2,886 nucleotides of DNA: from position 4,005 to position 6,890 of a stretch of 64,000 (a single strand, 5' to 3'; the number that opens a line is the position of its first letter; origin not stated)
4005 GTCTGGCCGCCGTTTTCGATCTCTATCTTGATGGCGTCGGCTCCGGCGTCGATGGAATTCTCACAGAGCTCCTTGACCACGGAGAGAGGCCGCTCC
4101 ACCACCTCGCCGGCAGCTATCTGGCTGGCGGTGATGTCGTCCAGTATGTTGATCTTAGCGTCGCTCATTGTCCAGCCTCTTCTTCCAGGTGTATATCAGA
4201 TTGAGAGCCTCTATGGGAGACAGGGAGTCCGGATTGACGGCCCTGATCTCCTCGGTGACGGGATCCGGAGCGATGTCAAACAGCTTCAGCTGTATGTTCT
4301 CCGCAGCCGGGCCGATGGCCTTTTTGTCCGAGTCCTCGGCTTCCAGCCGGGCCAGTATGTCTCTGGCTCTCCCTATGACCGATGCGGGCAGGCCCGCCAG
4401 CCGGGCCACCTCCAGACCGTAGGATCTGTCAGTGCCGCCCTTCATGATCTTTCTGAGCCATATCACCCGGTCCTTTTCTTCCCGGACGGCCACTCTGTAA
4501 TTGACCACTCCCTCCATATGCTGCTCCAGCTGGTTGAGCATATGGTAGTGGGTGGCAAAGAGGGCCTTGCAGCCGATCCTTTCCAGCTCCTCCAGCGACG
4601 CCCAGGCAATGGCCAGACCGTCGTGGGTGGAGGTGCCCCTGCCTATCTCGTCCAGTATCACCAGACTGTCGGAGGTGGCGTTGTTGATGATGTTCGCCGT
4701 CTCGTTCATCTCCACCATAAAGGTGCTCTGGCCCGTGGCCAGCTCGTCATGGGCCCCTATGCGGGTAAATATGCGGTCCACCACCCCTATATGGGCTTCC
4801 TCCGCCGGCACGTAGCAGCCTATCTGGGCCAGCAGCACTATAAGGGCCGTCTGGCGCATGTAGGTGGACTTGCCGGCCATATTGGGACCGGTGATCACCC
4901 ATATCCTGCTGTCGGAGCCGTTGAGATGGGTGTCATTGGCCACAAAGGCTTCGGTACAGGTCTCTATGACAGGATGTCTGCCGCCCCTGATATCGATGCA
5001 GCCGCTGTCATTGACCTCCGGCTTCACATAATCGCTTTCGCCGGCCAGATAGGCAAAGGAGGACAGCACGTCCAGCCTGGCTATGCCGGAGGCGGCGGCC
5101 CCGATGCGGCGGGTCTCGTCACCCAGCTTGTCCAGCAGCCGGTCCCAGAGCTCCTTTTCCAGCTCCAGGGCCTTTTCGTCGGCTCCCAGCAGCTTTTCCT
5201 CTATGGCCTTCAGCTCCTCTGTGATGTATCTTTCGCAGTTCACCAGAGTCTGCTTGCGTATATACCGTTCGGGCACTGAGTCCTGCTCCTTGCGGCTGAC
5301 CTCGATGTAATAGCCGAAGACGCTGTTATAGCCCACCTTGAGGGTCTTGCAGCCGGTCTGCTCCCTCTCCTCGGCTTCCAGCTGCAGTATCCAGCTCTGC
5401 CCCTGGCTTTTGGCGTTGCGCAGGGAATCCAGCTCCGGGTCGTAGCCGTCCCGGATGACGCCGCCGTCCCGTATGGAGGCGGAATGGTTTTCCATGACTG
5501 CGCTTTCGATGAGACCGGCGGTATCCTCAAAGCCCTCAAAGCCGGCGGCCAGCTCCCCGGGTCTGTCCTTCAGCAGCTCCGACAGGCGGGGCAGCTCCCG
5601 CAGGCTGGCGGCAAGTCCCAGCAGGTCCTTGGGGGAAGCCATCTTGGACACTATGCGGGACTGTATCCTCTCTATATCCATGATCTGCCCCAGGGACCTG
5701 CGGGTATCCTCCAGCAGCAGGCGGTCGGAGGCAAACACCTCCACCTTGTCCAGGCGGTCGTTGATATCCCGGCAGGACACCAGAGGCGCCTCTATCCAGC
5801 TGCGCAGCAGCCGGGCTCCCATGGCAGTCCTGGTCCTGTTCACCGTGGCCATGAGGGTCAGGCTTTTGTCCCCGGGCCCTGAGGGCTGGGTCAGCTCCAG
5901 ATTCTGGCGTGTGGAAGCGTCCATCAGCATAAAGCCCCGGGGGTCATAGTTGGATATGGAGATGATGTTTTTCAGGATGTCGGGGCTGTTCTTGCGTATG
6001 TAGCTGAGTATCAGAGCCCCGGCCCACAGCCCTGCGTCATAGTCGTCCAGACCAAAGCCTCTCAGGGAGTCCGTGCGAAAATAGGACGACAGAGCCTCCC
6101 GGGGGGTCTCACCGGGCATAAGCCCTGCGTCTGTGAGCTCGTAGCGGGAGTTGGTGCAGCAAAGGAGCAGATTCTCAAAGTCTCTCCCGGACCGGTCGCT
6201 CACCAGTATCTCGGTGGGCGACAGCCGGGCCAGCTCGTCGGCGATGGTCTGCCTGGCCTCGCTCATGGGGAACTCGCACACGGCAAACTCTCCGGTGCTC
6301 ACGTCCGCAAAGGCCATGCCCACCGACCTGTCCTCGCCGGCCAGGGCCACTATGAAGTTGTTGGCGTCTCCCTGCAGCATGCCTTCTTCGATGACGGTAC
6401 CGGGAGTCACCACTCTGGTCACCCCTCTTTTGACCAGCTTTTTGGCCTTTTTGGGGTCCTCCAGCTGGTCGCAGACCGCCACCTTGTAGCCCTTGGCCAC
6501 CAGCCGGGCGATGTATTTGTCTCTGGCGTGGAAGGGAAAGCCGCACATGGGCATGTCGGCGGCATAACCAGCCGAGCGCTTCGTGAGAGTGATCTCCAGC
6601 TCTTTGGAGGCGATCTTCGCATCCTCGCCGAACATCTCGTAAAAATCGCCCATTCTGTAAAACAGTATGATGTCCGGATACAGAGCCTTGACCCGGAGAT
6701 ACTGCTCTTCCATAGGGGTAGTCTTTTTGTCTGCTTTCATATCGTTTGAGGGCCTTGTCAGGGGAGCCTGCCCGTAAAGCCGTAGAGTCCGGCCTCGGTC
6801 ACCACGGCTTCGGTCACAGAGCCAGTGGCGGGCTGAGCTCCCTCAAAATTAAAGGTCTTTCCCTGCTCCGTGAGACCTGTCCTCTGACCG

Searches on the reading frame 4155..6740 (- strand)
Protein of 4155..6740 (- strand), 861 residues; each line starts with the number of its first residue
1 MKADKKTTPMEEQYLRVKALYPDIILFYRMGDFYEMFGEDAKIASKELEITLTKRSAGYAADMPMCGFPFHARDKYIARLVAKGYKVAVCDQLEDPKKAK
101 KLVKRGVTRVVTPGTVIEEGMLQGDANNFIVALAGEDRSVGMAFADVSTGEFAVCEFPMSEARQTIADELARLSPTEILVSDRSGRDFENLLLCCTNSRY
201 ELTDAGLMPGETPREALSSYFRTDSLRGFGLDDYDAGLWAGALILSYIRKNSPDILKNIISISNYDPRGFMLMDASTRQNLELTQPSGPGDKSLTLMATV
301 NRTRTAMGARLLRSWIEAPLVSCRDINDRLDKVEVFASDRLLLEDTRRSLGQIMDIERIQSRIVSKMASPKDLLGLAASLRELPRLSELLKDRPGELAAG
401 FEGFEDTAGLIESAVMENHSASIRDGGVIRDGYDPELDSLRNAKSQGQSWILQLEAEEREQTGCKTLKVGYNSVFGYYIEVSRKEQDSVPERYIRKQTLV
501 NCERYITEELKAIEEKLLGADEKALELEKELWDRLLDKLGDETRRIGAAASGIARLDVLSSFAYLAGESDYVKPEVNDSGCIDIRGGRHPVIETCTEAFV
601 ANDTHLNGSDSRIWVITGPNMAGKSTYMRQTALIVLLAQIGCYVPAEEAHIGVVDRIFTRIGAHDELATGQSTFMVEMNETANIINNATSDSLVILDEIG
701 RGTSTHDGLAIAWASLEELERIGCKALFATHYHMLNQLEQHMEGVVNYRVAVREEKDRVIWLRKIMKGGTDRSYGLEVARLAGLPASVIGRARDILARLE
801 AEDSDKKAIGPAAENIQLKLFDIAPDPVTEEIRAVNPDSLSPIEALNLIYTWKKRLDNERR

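Call 19: find_encoding_contigs(protein=window:4155-6740:-, flank=10000, max_places=1)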
Protein window:4155-6740:- (861 aa): 2 contigs read that carry it; 1 place shown.
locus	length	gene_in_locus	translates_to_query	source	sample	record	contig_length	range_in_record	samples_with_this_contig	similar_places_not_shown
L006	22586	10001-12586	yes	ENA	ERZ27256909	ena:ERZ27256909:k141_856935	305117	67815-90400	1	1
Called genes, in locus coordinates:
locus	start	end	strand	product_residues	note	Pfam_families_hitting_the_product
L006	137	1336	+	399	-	PF00155:Aminotran_1_2, PF01053:Cys_Met_Meta_PP (weak), PF01041:DegT_DnrJ_EryC1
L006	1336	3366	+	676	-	PF14622:Ribonucleas_3_3, PF00636:Ribonuclease_3, PF00035:dsrm, PF01266:DAO (faint), PF03486:HI0933_like (faint), PF12831:FAD_oxidored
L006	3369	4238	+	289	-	PF01634:HisG, PF08029:HisG_C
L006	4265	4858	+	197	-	PF01330:RuvA_N, PF14520:HHH_5, PF07499:RuvA_C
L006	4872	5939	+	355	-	PF05496:RuvB_N, PF01078:Mg_chelatase (faint), PF13191:AAA_16 (faint), PF00004:AAA, PF07728:AAA_5, PF13173:AAA_14 (weak), PF17864:AAA_lid_4, PF05491:WHD_RuvB, +1 more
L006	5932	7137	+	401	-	-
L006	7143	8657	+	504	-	PF13432:TPR_16 (faint), PF24575:TPR_Slam (faint), PF07719:TPR_2 (faint), PF13371:TPR_9 (faint), PF13428:TPR_14 (faint), PF14559:TPR_19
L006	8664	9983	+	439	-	PF00919:UPF0004, PF04055:Radical_SAM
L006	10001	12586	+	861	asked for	PF01624:MutS_I, PF05188:MutS_II, PF05192:MutS_III, PF05190:MutS_IV, PF00488:MutS_V, PF27441:MutS_C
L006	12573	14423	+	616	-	PF02518:HATPase_c, PF13589:HATPase_c_3, PF01119:DNA_mis_repair, PF08676:MutL_C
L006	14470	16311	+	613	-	PF00682:HMGL-like, PF02743:dCache_1, PF22673:MCP-like_PDC_1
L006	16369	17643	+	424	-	PF09861:Lar_N, PF21113:LarA_C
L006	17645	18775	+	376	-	PF08486:SpoIID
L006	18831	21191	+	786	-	-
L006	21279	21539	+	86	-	PF01649:Ribosomal_S20p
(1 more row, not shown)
